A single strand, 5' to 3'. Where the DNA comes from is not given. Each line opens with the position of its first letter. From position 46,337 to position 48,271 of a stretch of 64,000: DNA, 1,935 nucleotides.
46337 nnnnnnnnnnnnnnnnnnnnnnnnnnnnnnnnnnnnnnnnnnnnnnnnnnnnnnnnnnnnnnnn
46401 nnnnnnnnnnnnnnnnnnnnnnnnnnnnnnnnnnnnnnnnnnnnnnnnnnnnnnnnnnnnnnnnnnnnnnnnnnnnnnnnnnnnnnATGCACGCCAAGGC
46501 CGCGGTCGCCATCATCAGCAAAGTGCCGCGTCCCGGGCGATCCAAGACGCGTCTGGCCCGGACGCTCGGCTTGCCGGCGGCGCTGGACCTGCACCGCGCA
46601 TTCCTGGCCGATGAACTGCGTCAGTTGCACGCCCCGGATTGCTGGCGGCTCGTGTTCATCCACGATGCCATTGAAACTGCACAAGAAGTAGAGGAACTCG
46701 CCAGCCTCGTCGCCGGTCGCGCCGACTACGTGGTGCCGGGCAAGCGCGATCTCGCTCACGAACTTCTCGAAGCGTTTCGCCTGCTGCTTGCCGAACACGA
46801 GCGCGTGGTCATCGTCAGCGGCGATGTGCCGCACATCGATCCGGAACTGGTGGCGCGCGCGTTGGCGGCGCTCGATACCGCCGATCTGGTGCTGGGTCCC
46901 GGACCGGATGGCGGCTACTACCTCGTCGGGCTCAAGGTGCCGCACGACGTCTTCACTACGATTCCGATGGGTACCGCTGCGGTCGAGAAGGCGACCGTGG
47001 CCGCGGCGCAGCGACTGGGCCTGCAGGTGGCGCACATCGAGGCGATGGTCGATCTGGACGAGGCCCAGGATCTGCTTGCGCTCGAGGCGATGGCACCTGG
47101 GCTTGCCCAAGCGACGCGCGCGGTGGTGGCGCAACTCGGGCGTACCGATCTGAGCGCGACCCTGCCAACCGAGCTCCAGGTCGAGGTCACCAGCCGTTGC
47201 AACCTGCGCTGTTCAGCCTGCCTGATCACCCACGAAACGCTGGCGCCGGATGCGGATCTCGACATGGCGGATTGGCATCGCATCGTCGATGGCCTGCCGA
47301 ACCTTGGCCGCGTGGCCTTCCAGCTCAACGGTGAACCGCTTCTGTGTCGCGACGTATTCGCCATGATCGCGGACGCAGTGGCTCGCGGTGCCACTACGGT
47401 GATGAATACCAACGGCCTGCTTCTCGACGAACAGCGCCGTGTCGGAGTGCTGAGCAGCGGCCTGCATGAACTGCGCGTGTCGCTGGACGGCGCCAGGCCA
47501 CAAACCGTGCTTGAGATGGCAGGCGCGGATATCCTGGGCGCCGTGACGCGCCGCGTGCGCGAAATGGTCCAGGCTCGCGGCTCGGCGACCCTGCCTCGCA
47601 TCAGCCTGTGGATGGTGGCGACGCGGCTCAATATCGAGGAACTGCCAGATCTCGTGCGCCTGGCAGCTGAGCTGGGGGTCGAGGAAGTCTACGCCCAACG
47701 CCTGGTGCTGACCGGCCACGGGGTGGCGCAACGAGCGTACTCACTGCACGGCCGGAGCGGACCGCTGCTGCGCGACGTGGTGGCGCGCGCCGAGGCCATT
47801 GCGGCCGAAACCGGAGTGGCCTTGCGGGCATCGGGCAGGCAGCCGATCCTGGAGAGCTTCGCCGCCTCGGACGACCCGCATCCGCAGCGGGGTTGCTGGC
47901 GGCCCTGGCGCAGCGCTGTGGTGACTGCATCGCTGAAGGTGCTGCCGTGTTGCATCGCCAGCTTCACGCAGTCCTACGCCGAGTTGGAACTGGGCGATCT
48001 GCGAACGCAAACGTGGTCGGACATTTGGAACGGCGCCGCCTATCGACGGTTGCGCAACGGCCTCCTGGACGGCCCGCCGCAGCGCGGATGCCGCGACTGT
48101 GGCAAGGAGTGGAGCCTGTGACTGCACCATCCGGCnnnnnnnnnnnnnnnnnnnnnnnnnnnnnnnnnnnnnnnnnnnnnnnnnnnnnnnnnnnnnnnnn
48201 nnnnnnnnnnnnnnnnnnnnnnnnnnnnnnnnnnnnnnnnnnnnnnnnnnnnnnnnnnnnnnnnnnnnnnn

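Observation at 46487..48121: Rosetta-stone fusion of a DUF2064/TIGR04282-type glycosyltransferase-like domain with a radical SAM/SPASM enzyme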

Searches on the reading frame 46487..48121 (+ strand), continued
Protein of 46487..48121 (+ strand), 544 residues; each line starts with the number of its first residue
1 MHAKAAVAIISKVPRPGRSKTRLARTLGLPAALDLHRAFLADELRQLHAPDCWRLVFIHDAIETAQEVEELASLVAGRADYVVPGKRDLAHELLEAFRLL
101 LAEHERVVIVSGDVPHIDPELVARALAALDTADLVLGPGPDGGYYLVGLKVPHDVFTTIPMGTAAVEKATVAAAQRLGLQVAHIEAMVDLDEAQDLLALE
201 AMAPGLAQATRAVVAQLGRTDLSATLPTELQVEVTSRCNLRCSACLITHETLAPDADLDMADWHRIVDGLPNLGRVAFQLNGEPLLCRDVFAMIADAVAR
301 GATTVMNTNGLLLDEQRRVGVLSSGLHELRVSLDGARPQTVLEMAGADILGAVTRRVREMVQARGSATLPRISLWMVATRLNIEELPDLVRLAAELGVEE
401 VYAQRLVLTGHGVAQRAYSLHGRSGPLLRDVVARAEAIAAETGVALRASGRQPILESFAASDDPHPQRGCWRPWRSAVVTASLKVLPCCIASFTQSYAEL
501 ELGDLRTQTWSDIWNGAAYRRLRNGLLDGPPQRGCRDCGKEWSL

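Call 58: search_protein_families(library=ncbifam, proteins=[L119:17414-17971:+, L119:16749-17402:+, L119:8310-8984:+, L119:12937-14388:+], max_evalue=0.001)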
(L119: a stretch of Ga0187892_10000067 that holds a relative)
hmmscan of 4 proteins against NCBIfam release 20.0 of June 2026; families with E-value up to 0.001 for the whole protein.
L119:17414-17971:+ (186 aa): 16 families
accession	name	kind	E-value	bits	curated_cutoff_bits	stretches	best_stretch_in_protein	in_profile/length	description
NF008736.0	PRK11762.1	equivalog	1e-21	77.3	169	1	47-178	48-179/186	ADP compounds hydrolase NudE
NF001938.0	PRK00714.1-5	equivalog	4.5e-09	35.9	116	1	47-105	14-77/172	RNA pyrophosphohydrolase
TIGR00052.1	TIGR00052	subfamily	1.2e-08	34.7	79.55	1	41-173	39-183/188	nudix-type nucleoside diphosphatase, YffH/AdpP family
NF011585.0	PRK15009.1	equivalog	2.2e-07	30.8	234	1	56-172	56-180/191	GDP-mannose pyrophosphatase NudK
NF006530.0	PRK08999.1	equivalog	6.4e-07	28.7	245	1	58-114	18-74/315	Nudix family hydrolase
NF041652.1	Nud_hyd_Dein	equivalog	1.9e-05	25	200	1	48-164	15-136/152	Nudix hydrolase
NF001937.0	PRK00714.1-4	equivalog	3.7e-05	23.4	139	1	70-104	28-62/161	RNA pyrophosphohydrolase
TIGR02705.1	nudix_YtkD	equivalog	6.3e-05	22.6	154.4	1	74-118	46-90/156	RNA deprotection pyrophosphohydrolase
NF001934.0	PRK00714.1-1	equivalog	9.6e-05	21.9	241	1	57-104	19-62/176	RNA pyrophosphohydrolase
NF001936.0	PRK00714.1-3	equivalog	9.7e-05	22.3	118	1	73-102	35-64/155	RNA pyrophosphohydrolase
NF001935.0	PRK00714.1-2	equivalog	0.00026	20.5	259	1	71-104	26-62/183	RNA pyrophosphohydrolase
NF007834.0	PRK10546.1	equivalog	0.00027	20.8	156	1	60-125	17-82/135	pyrimidine (deoxy)nucleoside triphosphate diphosphatase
NF001299.0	PRK00241.1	equivalog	0.00031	20.3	158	1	56-105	144-191/263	NAD(+) diphosphatase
NF008044.0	PRK10776.1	equivalog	0.00033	20.5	148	1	73-115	31-73/130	8-oxo-dGTP diphosphatase MutT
TIGR00586.1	mutt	equivalog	0.00037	20.5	97.9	1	73-104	32-63/129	8-oxo-dGTP diphosphatase MutT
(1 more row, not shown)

L119:16749-17402:+ (218 aa): 2 families
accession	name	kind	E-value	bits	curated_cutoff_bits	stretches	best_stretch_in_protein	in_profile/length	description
TIGR04282.1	glyco_like_cofC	hypoth_equivalog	2.5e-55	187.2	134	1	6-195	1-189/189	TIGR04282 family arsenosugar biosynthesis glycosyltransferase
TIGR03552.1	F420_cofC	equivalog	6.5e-12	45.5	105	1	17-203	11-192/196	2-phospho-L-lactate guanylyltransferase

L119:8310-8984:+ (225 aa): 16 families
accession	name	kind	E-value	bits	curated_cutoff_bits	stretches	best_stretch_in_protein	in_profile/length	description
TIGR04182.1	glyco_TIGR04182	equivalog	1.8e-39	135.9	325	1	3-199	2-198/293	S-layer glycoprotein N-glycosyltransferase AglJ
NF041391.1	DPhHxTase_Halo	equivalog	2.3e-25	88.8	375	1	9-205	3-197/213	dolichyl-phosphate hexose transferase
NF010496.0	PRK13915.1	equivalog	3.7e-22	78.8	262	1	2-130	32-173/307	glucosyl-3-phosphoglycerate synthase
NF058614.1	PPMAGASynPpgS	equivalog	4e-19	68.9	370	1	3-190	2-195/226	polyprenyl-phospho-N-acetylgalactosaminyl synthase PpgS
TIGR04283.1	glyco_like_mftF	equivalog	4e-15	56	182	1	3-107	1-104/221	TIGR04283 family arsenosugar biosynthesis glycosyltransferase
TIGR03965.1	mycofact_glyco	equivalog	4.6e-10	39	280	1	2-109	75-189/467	mycofactocin biosynthesis glycosyltransferase MftF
NF007986.1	PRK10714.1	equivalog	4.2e-08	32.5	529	1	2-160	7-172/316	undecaprenyl-phosphate 4-deoxy-4-formamido-L-arabinose transferase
NF041875.1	EPS_EpsD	equivalog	2.8e-07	30.3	370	1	3-110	1-115/325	exopolysaccharide biosynthesis glycosyltransferase EpsD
TIGR03937.1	PgaC_IcaA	equivalog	1.9e-06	27.1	422.3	1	1-88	45-139/407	poly-beta-1,6-N-acetyl-D-glucosamine synthase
NF047588.1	GlcsyltransPgfSStrep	equivalog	1e-05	24.9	500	1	2-155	2-162/308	glycosyltransferase PgfS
NF007482.0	PRK10073.1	equivalog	2.6e-05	23.4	423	1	2-90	7-101/334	glycosyltransferase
NF038302.1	EPS_HpsE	equivalog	4.7e-05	22.5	300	1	3-86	3-98/307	hormogonium polysaccharide biosynthesis glycosyltransferase HpsE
NF045692.1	OglycostaseCruG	equivalog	6.7e-05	22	600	1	2-50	42-92/386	2'-O-glycosyltransferase CruG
TIGR03469.1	HpnB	hypoth_equivalog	8.5e-05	21.7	379.25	1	1-53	44-99/386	hopene-associated glycosyltransferase HpnB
NF041865.1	EpsU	equivalog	0.0001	21.4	700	1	4-85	42-133/394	exopolysaccharide biosynthesis GT2 family glycosyltransferase EpsU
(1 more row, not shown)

L119:12937-14388:+ (484 aa): 15 families
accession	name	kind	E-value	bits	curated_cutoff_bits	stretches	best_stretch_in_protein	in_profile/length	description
TIGR03030.1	CelA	equivalog_domain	6.9e-35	120.2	699.1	1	12-319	90-412/714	UDP-forming cellulose synthase catalytic subunit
TIGR03937.1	PgaC_IcaA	equivalog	1.9e-32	112.7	422.3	1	14-327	10-318/407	poly-beta-1,6-N-acetyl-D-glucosamine synthase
TIGR03965.1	mycofact_glyco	equivalog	7.8e-27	94.2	280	1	37-259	60-277/467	mycofactocin biosynthesis glycosyltransferase MftF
NF008558.0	PRK11498.1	equivalog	4.1e-25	87.9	992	1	37-284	259-503/872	UDP-forming cellulose synthase catalytic subunit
NF053846.1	glyco_with_XrtP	equivalog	8.4e-12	44.5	520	1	226-332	243-344/440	XrtP-associated glycosyltransferase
TIGR03472.1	HpnI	equivalog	1.5e-09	37.2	310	1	10-279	6-269/373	bacteriohopanetetrol glucosamine biosynthesis glycosyltransferase HpnI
NF041865.1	EpsU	equivalog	2.1e-08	33.6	700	1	32-295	21-282/394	exopolysaccharide biosynthesis GT2 family glycosyltransferase EpsU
TIGR04242.1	nodulat_NodC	equivalog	3.7e-08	32.7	550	1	47-334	44-331/395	chitooligosaccharide synthase NodC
NF041875.1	EPS_EpsD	equivalog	6.2e-08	32.4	370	1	54-163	2-105/325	exopolysaccharide biosynthesis glycosyltransferase EpsD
TIGR03111.1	glyc2_xrt_Gpos1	hypoth_equivalog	7.4e-08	31.6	363.95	1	28-241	26-244/439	TIGR03111 family XrtG-associated glycosyltransferase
TIGR03469.1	HpnB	hypoth_equivalog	7e-07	28.6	379.25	1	35-165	23-163/386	hopene-associated glycosyltransferase HpnB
NF007986.1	PRK10714.1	equivalog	1.3e-06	27.7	529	1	53-173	8-125/316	undecaprenyl-phosphate 4-deoxy-4-formamido-L-arabinose transferase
TIGR04283.1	glyco_like_mftF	equivalog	2.4e-05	24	182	1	55-249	3-173/221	TIGR04283 family arsenosugar biosynthesis glycosyltransferase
NF047588.1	GlcsyltransPgfSStrep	equivalog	9.2e-05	21.8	500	1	53-164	3-112/308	glycosyltransferase PgfS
NF047683.1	TeichurnBiosyTuaG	equivalog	0.00017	21.3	400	1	51-180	6-129/252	teichuronic acid biosynthesis protein TuaG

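Call 66: find_homologous_proteins(query=L119:9989-10996:+, max_evalue=1e-40)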
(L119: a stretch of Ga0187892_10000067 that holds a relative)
Query L119:9989-10996:+ (336 aa): 3571 proteins with E <= 1e-40 among 8000 candidates; the best 120 are listed.
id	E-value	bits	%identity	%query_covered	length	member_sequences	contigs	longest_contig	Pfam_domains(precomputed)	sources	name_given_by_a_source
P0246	3.4e-220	748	99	100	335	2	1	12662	PF13186.12,PF04055.28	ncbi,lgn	ncbi:MAG: SPASM domain-containing protein [Candidatus Rokuibacteriota bacterium]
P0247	5.6e-201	685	90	100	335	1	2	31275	PF13186.12,PF04055.28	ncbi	ncbi:MAG: radical SAM/SPASM domain-containing protein [Candidatus Rokuibacteriota bacterium]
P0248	5.5e-195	665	88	100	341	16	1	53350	PF13186.12,PF04055.28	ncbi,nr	ncbi:MAG TPA: radical SAM protein [Methylomirabilota bacterium]|nr:radical SAM protein [Methylomirab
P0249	1.4e-194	664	87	100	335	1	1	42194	PF13186.12,PF04055.28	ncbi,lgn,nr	ncbi:MAG TPA: radical SAM protein [Methylomirabilota bacterium]|nr:radical SAM protein [Methylomirab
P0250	9.5e-191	651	85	100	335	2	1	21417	PF13186.12,PF04055.28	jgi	jgi:MoaA/NifB/PqqE/SkfB family radical SAM enzyme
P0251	2.7e-188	643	86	99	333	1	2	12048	PF13186.12,PF04055.28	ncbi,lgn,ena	-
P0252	3.8e-188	643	84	100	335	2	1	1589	PF13186.12,PF04055.28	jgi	jgi:MoaA/NifB/PqqE/SkfB family radical SAM enzyme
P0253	5.4e-188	642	86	99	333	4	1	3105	PF13186.12,PF04055.28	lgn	-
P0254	2.1e-187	640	85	100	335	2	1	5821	PF13186.12,PF04055.28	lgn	-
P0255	5.5e-186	636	85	99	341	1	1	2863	PF13186.12,PF04055.28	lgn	-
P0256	2.1e-184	631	84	100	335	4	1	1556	PF13186.12,PF04055.28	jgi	jgi:MoaA/NifB/PqqE/SkfB family radical SAM enzyme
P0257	1.8e-183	628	83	100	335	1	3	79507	PF13186.12,PF04055.28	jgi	jgi:MoaA/NifB/PqqE/SkfB family radical SAM enzyme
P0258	3.2e-179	614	81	100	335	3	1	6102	PF13186.12,PF04055.28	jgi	jgi:MoaA/NifB/PqqE/SkfB family radical SAM enzyme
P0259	6.1e-178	609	81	100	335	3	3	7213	PF13186.12,PF04055.28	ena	-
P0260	3.5e-177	607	81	100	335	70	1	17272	PF13186.12,PF04055.28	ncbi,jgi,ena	-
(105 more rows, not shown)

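Call 75: search_protein_families(library=pfam, proteins=[P0104, P0126, P0130, P0132, P0134, P0138, P0139, P0141, P0145], max_evalue=0.00001)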
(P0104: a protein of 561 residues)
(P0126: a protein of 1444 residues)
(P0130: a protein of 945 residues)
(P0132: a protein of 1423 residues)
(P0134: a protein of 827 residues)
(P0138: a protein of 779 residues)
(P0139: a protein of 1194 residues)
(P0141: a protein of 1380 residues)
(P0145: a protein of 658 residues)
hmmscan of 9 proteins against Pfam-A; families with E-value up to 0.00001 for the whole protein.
P0104 (561 aa): 3 families
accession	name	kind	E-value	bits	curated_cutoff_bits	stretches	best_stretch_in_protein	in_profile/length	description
PF00535.33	Glycos_transf_2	-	2.5e-19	70.3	23.3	1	5-127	2-131/168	Glycosyl transferase family 2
PF04055.27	Radical_SAM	-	5e-17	63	29.5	1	245-376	1-137/166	Radical SAM superfamily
PF13186.11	SPASM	-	7.6e-13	49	21.5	1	486-555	1-66/67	Iron-sulfur cluster-binding domain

P0126 (1444 aa): 3 families
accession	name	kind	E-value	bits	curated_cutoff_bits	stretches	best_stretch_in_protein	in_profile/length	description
PF04055.27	Radical_SAM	-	1.1e-55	188.7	29.5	3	704-874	3-166/166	Radical SAM superfamily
PF13186.11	SPASM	-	2.3e-37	127.6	21.5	3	387-457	1-67/67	Iron-sulfur cluster-binding domain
PF13353.11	Fer4_12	-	1e-10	42.5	22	0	707-803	14-110/137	4Fe-4S single cluster domain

P0130 (945 aa): 2 families
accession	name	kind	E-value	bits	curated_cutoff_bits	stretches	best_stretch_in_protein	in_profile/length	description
PF13186.11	SPASM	-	2.5e-28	98.6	21.5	2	709-774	1-66/67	Iron-sulfur cluster-binding domain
PF04055.27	Radical_SAM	-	1.1e-19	71.6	29.5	2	460-590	3-137/166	Radical SAM superfamily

P0132 (1423 aa): 14 families
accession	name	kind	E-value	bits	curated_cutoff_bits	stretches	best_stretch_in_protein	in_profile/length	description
PF13186.11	SPASM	-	6.5e-28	97.2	21.5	2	1001-1067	1-67/67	Iron-sulfur cluster-binding domain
PF04055.27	Radical_SAM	-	5.2e-23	82.5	29.5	2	713-875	4-165/166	Radical SAM superfamily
PF17784.7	Sulfotransfer_4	-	3e-17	63.6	22.8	1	1246-1384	1-145/215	Sulfotransferase domain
PF14559.12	TPR_19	-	8e-15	55.4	25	0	131-185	10-63/68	Tetratricopeptide repeat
PF07719.23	TPR_2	-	5.9e-13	48.3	27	0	222-253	2-33/34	Tetratricopeptide repeat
PF00515.34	TPR_1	-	2.4e-12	46.6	27.8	1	224-254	4-34/34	Tetratricopeptide repeat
PF13428.12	TPR_14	-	1.9e-11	43.9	23.5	0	227-264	7-44/44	Tetratricopeptide repeat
PF13414.12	TPR_11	-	3.4e-11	43.1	26.8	0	194-234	1-41/42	TPR repeat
PF13431.12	TPR_17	-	8.3e-11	41.7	24.4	0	134-167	1-34/34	Tetratricopeptide repeat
PF13424.12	TPR_12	-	3.7e-09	37.1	30.1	0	150-210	7-68/77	Tetratricopeptide repeat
PF13181.12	TPR_8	-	6.6e-08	32.6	25.7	0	222-252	2-32/34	Tetratricopeptide repeat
PF13374.12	TPR_10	-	3.6e-07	30.4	27.5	0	151-174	7-30/42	Tetratricopeptide repeat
PF13371.12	TPR_9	-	2e-06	28.1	35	0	196-270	4-71/73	Tetratricopeptide repeat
PF13432.12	TPR_16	-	4.1e-06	27.6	32.7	0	131-178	16-63/65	Tetratricopeptide repeat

P0134 (827 aa): 2 families
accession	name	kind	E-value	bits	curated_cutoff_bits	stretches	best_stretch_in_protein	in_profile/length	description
PF04055.27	Radical_SAM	-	1.6e-41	142.7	29.5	2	442-582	3-142/166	Radical SAM superfamily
PF13186.11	SPASM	-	1.3e-23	83.5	21.5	2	285-351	1-67/67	Iron-sulfur cluster-binding domain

P0138 (779 aa): 2 families
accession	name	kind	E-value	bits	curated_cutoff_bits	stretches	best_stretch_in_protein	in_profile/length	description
PF13186.11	SPASM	-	1.2e-21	77.2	21.5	2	319-384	1-67/67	Iron-sulfur cluster-binding domain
PF04055.27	Radical_SAM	-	7.3e-19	69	29.5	2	83-223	3-139/166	Radical SAM superfamily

P0139 (1194 aa): 3 families
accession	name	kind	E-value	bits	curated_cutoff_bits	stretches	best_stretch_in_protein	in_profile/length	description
PF04055.27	Radical_SAM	-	8.9e-37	127.3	29.5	3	39-205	1-165/166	Radical SAM superfamily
PF13186.11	SPASM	-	1.7e-16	60.7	21.5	1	304-373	2-66/67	Iron-sulfur cluster-binding domain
PF13353.11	Fer4_12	-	1.1e-07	32.6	22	0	490-599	15-124/137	4Fe-4S single cluster domain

P0141 (1380 aa): 3 families
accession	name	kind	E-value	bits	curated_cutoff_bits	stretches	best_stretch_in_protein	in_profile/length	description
PF00202.27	Aminotran_3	-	5e-46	157.6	30.5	1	986-1347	9-403/403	Aminotransferase class-III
PF13186.11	SPASM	-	3e-25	88.7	21.5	2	229-294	1-66/67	Iron-sulfur cluster-binding domain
PF04055.27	Radical_SAM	-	4.5e-25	89.2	29.5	2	426-594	1-165/166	Radical SAM superfamily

P0145 (658 aa): 6 families
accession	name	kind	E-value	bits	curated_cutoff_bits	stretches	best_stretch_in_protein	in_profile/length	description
PF04055.27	Radical_SAM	-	1.6e-17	64.6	29.5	1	340-468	1-134/166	Radical SAM superfamily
PF13186.11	SPASM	-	9.7e-11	42.2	21.5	1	586-651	1-66/67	Iron-sulfur cluster-binding domain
PF00535.33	Glycos_transf_2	-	1.4e-10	41.8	23.3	1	8-112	2-114/168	Glycosyl transferase family 2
PF13632.12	Glyco_trans_2_3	-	9e-09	35.9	27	1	79-207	1-137/198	Glycosyl transferase family group 2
PF13506.12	Glyco_transf_21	-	2.4e-07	30.8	21.7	0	145-203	107-166/174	Glycosyl transferase family 21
PF10111.15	Glyco_tranf_2_2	-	5.1e-07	29.9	27.3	0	147-179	170-202/276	Glycosyltransferase like family 2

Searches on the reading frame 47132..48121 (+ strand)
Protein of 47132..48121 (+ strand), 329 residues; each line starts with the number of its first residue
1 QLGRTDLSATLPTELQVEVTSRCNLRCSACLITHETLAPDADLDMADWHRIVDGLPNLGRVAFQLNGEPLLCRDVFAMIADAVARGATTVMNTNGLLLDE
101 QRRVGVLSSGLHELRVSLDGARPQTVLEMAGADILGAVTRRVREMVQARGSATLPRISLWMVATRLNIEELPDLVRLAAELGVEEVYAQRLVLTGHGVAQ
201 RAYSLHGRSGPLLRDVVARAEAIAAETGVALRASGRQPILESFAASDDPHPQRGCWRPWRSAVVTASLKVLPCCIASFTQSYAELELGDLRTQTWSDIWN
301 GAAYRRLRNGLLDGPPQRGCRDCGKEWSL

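Call 33: search_solved_structures(query=window:47132-48121:+, max_evalue=0.01, show_alignments=2)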
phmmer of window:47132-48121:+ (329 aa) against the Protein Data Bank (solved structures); distinct sequences matched with E-value up to 0.01: 9.
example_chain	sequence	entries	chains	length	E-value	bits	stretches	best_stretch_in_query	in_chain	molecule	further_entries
4m7t_A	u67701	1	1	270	1.6e-12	50.4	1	14-118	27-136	BtrN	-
4m7s_A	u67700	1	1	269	1.9e-12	50.2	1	14-119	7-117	BtrN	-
6c8v_A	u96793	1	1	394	7.3e-10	41.7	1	11-327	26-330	Coenzyme PQQ synthesis protein E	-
1tv7_A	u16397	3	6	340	3.5e-05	26.3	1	14-121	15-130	Molybdenum cofactor biosynthesis protein A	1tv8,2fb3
7vob_C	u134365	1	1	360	4e-05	26.1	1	16-186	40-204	Cytosylglucuronate decarboxylase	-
7voc_C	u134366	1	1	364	4.1e-05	26.1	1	16-186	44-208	Cytosylglucuronate decarboxylase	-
2fb2_A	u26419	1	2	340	6.1e-05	25.5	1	14-121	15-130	Molybdenum cofactor biosynthesis protein A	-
7wzv_A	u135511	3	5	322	0.00054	22.4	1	11-100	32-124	4Fe-4S cluster-binding domain-containing protein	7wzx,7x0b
6efn_A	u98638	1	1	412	0.0074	18.7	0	7-184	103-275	Sporulation killing factor maturation protein SkfB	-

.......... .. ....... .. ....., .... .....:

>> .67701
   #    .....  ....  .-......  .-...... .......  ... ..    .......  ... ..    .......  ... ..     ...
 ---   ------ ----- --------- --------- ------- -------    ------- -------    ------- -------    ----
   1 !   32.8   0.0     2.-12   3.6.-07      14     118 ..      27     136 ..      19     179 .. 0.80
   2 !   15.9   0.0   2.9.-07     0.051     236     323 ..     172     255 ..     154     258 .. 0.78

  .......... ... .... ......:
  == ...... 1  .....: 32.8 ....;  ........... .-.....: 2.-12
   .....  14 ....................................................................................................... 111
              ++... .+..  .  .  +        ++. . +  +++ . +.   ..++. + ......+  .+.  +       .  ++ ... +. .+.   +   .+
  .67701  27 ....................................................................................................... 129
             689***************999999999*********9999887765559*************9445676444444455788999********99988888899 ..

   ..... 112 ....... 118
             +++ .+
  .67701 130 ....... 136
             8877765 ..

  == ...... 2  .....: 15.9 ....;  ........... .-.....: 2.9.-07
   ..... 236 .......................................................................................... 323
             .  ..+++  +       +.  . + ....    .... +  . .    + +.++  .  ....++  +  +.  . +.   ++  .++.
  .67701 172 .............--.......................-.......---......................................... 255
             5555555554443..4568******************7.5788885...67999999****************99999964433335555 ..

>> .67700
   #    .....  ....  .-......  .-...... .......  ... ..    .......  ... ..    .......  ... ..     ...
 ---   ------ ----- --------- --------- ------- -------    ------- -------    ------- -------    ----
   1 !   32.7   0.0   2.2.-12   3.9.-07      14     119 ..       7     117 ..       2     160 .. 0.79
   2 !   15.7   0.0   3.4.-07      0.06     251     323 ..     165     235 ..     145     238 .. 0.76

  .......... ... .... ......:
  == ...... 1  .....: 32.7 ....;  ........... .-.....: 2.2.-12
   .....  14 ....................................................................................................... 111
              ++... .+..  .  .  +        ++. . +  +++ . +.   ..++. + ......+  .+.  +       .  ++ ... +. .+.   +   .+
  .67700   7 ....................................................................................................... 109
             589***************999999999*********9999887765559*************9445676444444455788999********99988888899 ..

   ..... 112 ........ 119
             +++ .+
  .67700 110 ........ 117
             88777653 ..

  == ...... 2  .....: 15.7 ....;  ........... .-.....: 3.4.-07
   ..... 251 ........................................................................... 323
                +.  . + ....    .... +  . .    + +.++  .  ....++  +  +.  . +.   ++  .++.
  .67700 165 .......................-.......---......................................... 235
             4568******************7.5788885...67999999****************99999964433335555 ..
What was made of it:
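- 47132..48121 (+): Radical SAM core plus Twitch domain (aa 216-544). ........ at 47198-47221 (C238/C242/C245). Auxiliary-cluster Cys C470, C488, C535 and C538, plus an extra invariant C489, within 47894-48100. The four Cys align with BtrN positions 169, 187, 232 and 235 (call 33).
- On Twitch domain (one auxiliary cluster, BtrN type): C470, C488, C535 and C538 align with BtrN positions 169, 187, 232 and 235 (call 33).
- The Twitch Cys align one-to-one (call 33).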
